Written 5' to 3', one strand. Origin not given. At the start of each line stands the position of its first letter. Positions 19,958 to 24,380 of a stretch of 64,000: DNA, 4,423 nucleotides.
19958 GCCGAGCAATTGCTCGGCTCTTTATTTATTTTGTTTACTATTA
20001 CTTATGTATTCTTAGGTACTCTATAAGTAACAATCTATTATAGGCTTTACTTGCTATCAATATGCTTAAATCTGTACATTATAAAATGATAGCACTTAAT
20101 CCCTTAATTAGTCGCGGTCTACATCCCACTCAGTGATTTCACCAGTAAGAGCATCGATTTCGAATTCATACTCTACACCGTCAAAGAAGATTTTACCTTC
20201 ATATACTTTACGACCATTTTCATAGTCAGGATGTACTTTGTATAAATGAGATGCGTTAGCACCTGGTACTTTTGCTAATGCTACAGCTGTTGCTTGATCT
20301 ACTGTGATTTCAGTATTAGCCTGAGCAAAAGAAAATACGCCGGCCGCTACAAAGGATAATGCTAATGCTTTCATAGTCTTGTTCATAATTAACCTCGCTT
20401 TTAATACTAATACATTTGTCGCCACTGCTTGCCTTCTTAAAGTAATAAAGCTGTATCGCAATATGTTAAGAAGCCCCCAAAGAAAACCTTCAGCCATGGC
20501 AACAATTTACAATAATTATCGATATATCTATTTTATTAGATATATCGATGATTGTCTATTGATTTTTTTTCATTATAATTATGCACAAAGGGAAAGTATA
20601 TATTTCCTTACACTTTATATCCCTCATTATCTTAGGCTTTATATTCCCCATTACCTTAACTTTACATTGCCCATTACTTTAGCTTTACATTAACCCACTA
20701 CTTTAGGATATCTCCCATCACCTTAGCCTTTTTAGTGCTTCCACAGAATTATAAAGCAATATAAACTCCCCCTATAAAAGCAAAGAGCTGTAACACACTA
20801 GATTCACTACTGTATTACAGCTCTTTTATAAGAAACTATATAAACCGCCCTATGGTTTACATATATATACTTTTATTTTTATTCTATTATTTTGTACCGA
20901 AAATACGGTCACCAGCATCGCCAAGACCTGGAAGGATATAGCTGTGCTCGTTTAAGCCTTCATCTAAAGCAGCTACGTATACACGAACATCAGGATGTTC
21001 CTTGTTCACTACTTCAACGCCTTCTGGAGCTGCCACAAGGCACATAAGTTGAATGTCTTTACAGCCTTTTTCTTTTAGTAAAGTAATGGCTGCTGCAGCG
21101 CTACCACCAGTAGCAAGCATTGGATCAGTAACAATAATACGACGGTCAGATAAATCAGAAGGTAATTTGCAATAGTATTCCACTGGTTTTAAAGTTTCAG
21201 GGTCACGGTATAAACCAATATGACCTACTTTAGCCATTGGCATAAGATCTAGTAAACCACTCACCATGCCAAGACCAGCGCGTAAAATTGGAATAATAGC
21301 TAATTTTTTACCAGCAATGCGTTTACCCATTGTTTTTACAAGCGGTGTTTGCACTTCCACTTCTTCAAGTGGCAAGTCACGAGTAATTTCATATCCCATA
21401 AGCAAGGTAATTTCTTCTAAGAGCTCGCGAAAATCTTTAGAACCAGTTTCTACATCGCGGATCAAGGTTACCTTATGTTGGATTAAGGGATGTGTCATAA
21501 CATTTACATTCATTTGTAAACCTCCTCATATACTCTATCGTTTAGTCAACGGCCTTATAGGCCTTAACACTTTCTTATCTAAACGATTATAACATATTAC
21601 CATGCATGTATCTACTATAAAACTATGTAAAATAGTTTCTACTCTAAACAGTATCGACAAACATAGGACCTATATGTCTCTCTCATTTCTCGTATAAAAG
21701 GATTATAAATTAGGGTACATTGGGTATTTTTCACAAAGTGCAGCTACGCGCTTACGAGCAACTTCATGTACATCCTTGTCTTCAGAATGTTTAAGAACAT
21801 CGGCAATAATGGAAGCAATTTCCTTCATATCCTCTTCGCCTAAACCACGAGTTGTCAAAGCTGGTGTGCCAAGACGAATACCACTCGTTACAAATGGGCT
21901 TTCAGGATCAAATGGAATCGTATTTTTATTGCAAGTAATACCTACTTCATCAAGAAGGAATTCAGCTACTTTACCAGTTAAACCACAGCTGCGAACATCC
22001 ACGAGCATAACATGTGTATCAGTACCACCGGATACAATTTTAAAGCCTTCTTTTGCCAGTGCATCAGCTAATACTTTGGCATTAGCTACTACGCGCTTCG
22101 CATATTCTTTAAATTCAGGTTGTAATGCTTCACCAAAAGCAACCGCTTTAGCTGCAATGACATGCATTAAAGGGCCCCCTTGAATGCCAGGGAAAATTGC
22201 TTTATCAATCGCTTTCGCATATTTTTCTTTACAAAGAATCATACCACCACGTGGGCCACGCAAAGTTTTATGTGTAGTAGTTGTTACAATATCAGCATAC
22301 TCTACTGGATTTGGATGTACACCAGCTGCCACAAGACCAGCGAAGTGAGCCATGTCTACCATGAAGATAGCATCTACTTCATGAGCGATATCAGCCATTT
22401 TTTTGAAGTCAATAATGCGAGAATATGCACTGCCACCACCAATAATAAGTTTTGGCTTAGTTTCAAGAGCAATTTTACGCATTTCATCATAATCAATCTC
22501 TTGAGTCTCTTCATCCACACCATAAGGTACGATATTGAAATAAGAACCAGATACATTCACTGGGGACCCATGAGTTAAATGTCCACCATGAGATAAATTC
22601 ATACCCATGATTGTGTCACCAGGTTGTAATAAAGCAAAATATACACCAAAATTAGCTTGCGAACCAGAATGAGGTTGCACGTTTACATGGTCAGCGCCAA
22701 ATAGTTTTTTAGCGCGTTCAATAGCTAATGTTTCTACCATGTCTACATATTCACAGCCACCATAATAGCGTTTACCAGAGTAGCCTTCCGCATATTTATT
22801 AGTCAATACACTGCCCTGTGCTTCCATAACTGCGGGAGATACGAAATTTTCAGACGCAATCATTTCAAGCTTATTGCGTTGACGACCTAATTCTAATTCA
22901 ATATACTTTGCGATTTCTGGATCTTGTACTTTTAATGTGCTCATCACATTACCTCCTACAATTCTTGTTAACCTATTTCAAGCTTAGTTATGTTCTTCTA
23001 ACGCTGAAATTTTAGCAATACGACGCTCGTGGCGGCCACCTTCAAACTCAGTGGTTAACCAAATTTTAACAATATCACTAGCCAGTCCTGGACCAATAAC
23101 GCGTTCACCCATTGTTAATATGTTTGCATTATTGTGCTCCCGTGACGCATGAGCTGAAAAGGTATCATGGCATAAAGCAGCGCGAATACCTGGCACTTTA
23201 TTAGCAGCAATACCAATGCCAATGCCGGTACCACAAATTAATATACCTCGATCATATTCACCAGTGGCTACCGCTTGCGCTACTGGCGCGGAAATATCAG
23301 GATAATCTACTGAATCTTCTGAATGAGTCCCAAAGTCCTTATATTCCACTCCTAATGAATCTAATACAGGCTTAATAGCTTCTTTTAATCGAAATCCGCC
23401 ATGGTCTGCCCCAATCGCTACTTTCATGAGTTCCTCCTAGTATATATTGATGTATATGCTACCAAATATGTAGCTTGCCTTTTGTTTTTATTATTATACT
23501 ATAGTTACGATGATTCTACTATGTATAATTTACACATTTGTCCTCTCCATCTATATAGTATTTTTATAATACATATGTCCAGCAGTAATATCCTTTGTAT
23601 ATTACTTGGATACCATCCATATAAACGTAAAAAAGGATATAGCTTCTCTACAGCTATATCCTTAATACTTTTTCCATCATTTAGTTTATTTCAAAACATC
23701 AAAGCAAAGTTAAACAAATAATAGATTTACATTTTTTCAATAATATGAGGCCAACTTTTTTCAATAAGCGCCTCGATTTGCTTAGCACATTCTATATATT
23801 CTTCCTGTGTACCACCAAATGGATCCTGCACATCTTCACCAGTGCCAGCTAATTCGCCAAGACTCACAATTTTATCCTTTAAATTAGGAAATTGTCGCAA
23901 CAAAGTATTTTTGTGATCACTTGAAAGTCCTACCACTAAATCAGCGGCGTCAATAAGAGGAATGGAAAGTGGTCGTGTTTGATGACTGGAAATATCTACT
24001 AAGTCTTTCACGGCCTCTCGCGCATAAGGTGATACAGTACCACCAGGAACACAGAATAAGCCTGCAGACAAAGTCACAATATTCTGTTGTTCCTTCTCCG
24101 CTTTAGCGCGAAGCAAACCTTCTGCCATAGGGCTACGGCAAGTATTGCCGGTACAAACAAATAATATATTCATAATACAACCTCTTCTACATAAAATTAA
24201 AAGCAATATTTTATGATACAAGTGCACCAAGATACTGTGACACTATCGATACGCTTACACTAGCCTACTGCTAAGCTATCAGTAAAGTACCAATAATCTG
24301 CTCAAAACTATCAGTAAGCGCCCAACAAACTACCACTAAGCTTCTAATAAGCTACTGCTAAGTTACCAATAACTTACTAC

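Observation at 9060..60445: Recurring helically phased AT-rich tandem-repeat arrays upstream of minus-strand genes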

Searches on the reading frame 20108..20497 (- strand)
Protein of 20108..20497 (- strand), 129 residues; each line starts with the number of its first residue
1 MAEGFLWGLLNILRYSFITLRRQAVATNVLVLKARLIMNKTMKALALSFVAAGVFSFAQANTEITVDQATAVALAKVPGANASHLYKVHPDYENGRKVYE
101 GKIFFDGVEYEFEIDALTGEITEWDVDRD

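Call 13: search_protein_families(library=ncbifam, proteins=[window:20108-20497:-])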
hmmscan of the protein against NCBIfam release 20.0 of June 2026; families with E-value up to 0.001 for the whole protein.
window:20108-20497:- (129 aa): 0 families

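Call 48: search_protein_families(library=pfam, proteins=[window:20108-20497:-], max_evalue=0.00001)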
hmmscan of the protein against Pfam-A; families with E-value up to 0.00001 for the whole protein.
window:20108-20497:- (129 aa): 1 family
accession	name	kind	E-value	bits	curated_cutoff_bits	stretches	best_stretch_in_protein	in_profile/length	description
PF03413.25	PepSY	-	2.1e-12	47.6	24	1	64-123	2-58/60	Peptidase propeptide and YPEB domain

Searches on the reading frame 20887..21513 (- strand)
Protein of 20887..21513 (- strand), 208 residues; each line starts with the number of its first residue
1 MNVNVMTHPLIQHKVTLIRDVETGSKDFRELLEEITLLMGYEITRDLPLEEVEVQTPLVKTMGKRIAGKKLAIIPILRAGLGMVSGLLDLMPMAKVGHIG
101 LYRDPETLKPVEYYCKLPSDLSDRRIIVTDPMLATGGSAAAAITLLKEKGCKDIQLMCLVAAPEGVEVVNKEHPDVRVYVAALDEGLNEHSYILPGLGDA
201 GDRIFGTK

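Call 13: search_protein_families(library=ncbifam, proteins=[window:20887-21513:-])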
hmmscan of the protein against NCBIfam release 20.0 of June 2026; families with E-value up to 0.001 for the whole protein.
window:20887-21513:- (208 aa): 6 families
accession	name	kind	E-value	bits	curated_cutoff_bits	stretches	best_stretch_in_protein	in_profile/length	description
NF001097.0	PRK00129.1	equivalog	2.9e-92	308.1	114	1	1-208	2-209/209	uracil phosphoribosyltransferase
TIGR01091.1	upp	equivalog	2.1e-88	295.4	208.35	1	3-208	2-207/207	uracil phosphoribosyltransferase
NF002095.0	PRK00934.1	equivalog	2.2e-07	30.3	296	1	120-159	202-241/287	ribose-phosphate diphosphokinase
TIGR01251.1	ribP_PPkin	subfamily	5.4e-06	25.5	113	1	117-159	204-246/309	ribose-phosphate diphosphokinase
NF002636.0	PRK02304.1-5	equivalog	4.3e-05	23.1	125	1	123-160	117-154/176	adenine phosphoribosyltransferase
TIGR01090.1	apt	equivalog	0.00013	22.1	185.85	1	124-160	110-146/169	adenine phosphoribosyltransferase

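Call 47: find_encoding_contigs(protein=window:20887-21513:-, flank=5000, max_places=10)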
Protein window:20887-21513:- (208 aa): 23 contigs read that carry it; 10 places shown.
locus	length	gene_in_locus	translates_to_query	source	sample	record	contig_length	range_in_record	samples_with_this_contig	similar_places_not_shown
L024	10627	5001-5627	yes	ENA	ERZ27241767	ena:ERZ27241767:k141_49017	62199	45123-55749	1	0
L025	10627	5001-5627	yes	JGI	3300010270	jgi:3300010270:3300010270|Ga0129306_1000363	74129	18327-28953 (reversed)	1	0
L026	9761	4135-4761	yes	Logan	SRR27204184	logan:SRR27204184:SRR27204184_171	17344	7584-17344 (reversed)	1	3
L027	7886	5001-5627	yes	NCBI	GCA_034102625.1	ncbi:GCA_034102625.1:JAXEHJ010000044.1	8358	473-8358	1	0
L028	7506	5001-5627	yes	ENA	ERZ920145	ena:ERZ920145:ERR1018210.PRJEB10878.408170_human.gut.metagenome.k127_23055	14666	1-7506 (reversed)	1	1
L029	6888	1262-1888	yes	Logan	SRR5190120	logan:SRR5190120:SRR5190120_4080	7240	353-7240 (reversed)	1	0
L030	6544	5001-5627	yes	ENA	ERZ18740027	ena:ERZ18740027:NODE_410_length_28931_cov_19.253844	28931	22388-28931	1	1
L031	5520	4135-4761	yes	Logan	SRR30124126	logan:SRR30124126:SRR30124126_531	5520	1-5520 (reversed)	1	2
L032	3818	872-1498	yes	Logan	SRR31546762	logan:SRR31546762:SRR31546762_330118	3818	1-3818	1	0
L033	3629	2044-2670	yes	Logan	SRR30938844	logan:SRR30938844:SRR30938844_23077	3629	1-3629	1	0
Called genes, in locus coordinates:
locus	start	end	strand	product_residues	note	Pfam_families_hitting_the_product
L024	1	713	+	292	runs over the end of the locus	PF17827:PrmC_N, PF05175:MTS, PF13847:Methyltransf_31, PF13649:Methyltransf_25, PF07669:Eco57I (weak)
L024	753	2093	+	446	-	PF01300:Sua5_yciO_yrdC, PF03481:Sua5_C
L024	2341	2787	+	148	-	PF01451:LMWPc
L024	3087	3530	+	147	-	PF02502:LacAB_rpiB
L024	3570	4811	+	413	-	PF00464:SHMT, PF00155:Aminotran_1_2, PF01212:Beta_elim_lyase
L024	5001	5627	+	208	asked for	PF14681:UPRTase, PF00156:Pribosyltran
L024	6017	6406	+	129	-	PF03413:PepSY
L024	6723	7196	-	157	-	PF07670:Gate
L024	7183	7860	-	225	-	PF07670:Gate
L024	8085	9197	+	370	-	PF01546:Peptidase_M20, PF07687:M20_dimer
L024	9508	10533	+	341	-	PF21715:CggR_N, PF04198:Sugar-bind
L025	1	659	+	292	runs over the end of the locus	PF17827:PrmC_N, PF05175:MTS, PF13847:Methyltransf_31, PF13649:Methyltransf_25, PF07669:Eco57I (weak)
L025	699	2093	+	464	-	-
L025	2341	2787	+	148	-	PF01451:LMWPc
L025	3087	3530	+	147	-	PF02502:LacAB_rpiB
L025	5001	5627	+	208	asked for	PF14681:UPRTase, PF00156:Pribosyltran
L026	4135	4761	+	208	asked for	PF14681:UPRTase, PF00156:Pribosyltran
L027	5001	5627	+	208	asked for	PF14681:UPRTase, PF00156:Pribosyltran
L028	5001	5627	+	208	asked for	PF14681:UPRTase, PF00156:Pribosyltran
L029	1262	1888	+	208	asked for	PF14681:UPRTase, PF00156:Pribosyltran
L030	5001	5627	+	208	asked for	PF14681:UPRTase, PF00156:Pribosyltran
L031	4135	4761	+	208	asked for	PF14681:UPRTase, PF00156:Pribosyltran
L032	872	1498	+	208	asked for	PF14681:UPRTase, PF00156:Pribosyltran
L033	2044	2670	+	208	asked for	PF14681:UPRTase, PF00156:Pribosyltran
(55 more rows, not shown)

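Call 52: find_related_loci(query=window:20887-21513:-, collection=metagenome_contigs, flank=10000)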
Query window:20887-21513:- (208 aa) in metagenome_contigs; peptide patterns used: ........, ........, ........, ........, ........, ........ (x = any residue, [..] = any of these).
599 stretches matched a pattern (row limit reached: there are more); 590 encode a relative of the query (tblastn E <= 1e-3); the best 80 are kept; 80 distinct loci.
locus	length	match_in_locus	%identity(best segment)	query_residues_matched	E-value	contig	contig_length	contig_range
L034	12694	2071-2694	92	1-208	6e-128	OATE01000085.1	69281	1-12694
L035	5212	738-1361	88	1-208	3e-124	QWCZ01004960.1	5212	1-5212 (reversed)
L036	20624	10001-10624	86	1-208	7e-119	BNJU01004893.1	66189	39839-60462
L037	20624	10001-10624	86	1-208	7e-119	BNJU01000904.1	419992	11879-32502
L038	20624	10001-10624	86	1-208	7e-119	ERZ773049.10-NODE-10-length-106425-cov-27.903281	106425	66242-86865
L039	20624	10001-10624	86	1-208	7e-119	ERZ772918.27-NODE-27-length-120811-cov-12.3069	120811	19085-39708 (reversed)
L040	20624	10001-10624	86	1-208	3e-118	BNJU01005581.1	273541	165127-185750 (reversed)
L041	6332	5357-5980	86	1-208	3e-118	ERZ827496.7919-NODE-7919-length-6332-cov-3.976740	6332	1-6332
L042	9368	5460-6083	86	1-208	3e-118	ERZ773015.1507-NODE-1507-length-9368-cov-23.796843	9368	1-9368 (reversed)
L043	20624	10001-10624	85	1-208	4e-117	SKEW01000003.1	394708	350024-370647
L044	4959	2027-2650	85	1-208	1e-117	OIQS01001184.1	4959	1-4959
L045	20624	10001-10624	85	1-208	3e-117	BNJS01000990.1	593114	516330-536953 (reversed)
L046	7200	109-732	85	1-208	4e-117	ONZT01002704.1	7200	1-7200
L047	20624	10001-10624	85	1-208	4e-117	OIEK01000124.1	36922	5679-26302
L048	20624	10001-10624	85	1-208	4e-117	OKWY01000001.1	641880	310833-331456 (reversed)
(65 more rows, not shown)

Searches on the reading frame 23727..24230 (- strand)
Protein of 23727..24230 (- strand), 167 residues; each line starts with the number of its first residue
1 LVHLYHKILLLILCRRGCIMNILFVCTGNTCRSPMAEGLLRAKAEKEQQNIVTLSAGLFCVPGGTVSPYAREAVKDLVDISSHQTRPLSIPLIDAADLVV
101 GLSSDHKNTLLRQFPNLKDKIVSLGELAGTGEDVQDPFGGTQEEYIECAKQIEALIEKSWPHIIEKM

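Call 13: search_protein_families(library=ncbifam, proteins=[window:23727-24230:-])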
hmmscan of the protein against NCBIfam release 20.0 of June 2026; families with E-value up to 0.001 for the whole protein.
window:23727-24230:- (167 aa): 5 families
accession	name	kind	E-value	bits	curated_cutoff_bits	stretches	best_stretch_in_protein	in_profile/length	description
NF007520.0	PRK10126.1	equivalog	9e-12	45.7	243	1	20-146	3-125/147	low molecular weight protein-tyrosine-phosphatase Wzb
NF008486.0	PRK11391.1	equivalog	1.5e-11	45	247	1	20-147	7-130/148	phosphotyrosine-protein phosphatase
NF010053.0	PRK13530.1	subfamily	9.6e-11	42.2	215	1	22-117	6-96/133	arsenate reductase (thioredoxin)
TIGR02691.1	arsC_pI258_fam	equivalog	2.8e-10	40.6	174.3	1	22-112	1-86/129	arsenate reductase (thioredoxin)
TIGR02689.1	ars_reduc_gluta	equivalog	2.3e-06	27.8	157.6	1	22-103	3-79/126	arsenate reductase, glutathione/glutaredoxin type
